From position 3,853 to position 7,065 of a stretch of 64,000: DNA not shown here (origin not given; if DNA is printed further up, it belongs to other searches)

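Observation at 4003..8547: Unknown 971-aa protein paired with a HerA/FtsK-like ATPase and a small coupled ORF: candidate novel two-gene system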

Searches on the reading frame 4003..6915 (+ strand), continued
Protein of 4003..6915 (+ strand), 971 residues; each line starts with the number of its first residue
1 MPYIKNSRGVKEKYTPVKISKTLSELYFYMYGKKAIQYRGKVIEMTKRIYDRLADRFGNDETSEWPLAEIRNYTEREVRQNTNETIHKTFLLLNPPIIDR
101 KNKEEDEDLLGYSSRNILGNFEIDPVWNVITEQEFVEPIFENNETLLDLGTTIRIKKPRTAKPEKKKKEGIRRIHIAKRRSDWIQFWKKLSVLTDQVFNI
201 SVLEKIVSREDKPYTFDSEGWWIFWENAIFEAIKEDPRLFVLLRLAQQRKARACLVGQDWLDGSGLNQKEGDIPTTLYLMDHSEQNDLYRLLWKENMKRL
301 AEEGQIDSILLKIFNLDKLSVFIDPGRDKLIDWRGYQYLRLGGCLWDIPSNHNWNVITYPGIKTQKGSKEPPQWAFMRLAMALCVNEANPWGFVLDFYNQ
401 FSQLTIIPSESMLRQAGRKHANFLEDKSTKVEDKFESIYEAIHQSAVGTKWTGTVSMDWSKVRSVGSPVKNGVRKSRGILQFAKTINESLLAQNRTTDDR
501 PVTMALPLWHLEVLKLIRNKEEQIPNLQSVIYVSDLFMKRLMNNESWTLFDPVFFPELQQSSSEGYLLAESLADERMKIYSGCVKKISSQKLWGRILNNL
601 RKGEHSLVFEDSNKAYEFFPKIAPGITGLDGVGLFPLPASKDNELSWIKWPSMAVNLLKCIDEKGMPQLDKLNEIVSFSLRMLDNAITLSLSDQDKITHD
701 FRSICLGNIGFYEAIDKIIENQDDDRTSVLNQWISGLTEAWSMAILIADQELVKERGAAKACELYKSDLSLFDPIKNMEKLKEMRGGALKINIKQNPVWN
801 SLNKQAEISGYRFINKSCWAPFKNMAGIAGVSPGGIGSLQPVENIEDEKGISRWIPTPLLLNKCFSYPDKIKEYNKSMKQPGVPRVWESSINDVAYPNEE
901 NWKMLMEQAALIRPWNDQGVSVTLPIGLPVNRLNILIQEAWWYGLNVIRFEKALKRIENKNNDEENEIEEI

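Call 75: search_protein_representatives(alignment_id=A1)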
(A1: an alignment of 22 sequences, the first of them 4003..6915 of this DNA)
Query: 22 sequences, 961 profile positions. Proteins with E-value up to 0.001 (for the whole library): 7251; up to 1e-10: 3452; up to 1e-30: 326. The best 150 are listed.
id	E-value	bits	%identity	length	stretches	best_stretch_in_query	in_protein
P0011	0.0e+00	1349.1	-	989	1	1-945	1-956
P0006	0.0e+00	1310.1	-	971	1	1-956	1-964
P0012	0.0e+00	1300.3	-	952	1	1-959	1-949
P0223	0.0e+00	1222.2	-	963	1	1-944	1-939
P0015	0.0e+00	1153.1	-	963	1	1-959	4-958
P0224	0.0e+00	1133.4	-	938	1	1-942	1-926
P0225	0.0e+00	1110.0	-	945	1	1-949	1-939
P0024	0.0e+00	1084.7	-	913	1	1-946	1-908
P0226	0.0e+00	1072.6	-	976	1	1-957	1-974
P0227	9.0e-294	993.4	-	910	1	21-940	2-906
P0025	9.3e-294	993.4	-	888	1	1-940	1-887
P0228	6.5e-293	990.6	-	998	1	1-948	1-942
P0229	4.7e-286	967.9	-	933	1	1-944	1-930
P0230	3.3e-266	902.1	-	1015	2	138-947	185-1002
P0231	3.9e-264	895.3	-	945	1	1-951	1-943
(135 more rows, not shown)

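Call 82: find_encoding_contigs(protein=P0095, flank=3000, max_places=6)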
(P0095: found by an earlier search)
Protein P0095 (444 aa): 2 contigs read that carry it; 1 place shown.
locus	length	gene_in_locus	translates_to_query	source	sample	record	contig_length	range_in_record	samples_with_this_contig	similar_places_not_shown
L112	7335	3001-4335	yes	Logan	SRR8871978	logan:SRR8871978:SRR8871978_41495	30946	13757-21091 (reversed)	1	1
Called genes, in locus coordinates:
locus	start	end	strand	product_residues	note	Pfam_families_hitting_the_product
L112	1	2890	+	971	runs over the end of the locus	PF00317:Ribonuc_red_lgN (weak), PF02867:Ribonuc_red_lgC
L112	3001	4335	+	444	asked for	PF01935:DUF87, PF05872:HerA_C (faint), PF13401:AAA_22 (faint)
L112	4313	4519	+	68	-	-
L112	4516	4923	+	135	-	-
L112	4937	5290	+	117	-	PF01521:Fe-S_biosyn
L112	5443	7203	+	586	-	PF13606:Ank_3 (faint), PF00023:Ank (faint), PF12796:Ank_2, PF13637:Ank_4, PF13857:Ank_5 (weak)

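Call 104: search_protein_families(library=phrogs, proteins=[window:4003-6915:+], max_evalue=0.001)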
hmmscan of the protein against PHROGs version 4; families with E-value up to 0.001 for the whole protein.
window:4003-6915:+ (971 aa): 4 families
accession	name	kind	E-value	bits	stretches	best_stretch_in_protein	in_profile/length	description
phrog_84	-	DNA, RNA and nucleotide metabolism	2.1e-47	162.8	2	295-599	162-455/975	ribonucleoside-diphosphate reductase large subunit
phrog_3987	-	DNA, RNA and nucleotide metabolism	5.8e-28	98.7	1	366-598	161-402/467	ribonucleotide reductase large subunit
phrog_3844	-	moron, auxiliary metabolic gene and host takeover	7.8e-10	39.3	1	510-945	4-424/451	NrdA-like aerobic NDP reductase large subunit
phrog_6132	-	DNA, RNA and nucleotide metabolism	1.6e-05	25.3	1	429-494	221-286/530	ribonucleotide reductase large subunit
